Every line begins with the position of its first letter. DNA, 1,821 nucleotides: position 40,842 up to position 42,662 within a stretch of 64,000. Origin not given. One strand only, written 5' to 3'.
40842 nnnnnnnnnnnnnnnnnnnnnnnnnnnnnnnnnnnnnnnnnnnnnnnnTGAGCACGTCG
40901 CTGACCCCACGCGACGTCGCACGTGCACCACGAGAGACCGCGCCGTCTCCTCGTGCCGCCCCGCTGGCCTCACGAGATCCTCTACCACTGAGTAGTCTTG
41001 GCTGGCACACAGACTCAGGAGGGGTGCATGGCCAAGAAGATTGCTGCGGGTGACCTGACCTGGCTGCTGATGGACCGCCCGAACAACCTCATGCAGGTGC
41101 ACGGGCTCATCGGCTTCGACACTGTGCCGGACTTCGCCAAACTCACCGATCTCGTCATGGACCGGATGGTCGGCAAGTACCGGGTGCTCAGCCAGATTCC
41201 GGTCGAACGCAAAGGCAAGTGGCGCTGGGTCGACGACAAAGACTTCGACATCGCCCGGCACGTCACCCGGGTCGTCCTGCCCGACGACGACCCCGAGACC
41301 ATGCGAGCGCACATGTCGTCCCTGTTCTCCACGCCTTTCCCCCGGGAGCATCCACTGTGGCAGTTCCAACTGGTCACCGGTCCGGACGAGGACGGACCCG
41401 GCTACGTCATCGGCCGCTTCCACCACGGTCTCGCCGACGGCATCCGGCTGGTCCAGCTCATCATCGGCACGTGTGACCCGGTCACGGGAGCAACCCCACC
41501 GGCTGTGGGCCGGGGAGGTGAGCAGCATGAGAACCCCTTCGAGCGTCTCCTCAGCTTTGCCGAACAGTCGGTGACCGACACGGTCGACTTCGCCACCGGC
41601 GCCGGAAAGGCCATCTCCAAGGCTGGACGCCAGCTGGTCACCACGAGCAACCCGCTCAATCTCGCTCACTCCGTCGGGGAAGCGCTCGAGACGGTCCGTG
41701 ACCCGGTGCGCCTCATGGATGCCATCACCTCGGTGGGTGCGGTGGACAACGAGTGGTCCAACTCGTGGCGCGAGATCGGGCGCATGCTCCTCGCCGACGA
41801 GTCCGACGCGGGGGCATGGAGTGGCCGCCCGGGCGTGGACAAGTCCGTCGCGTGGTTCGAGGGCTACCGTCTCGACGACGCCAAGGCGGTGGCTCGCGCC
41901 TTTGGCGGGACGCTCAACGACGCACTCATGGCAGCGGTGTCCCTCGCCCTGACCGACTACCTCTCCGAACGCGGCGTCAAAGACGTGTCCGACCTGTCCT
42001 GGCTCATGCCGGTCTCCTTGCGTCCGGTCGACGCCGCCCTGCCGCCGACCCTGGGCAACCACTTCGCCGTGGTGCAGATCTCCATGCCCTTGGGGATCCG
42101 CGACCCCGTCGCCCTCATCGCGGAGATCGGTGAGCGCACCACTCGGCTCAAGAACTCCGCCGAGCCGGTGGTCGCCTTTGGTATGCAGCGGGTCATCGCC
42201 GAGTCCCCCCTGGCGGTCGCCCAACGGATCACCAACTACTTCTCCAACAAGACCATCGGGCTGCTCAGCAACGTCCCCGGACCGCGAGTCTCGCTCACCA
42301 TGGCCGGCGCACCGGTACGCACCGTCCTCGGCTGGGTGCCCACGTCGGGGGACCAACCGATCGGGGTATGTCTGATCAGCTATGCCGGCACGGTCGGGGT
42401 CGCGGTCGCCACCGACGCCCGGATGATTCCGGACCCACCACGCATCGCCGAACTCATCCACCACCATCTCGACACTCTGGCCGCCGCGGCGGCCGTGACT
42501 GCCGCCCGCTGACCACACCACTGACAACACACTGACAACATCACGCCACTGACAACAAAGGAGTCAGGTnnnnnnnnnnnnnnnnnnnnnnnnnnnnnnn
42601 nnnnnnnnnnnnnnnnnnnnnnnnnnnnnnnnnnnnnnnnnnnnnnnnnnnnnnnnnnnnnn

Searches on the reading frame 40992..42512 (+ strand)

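Call 61: search_protein_families(library=pfam, proteins=[window:40992-42512:+], max_evalue=0.00001)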
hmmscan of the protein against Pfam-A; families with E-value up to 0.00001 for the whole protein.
window:40992-42512:+ (506 aa): 2 families
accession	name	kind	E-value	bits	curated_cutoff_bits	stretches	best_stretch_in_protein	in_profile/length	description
PF06974.18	WS_DGAT_C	-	5e-31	108.2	20.7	1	355-496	2-144/145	WS/DGAT C-terminal domain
PF03007.21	WS_DGAT_cat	-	1.2e-19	71.5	23.6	1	21-175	5-167/263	Wax ester synthase/diacylglycerol acyltransferase catalytic domain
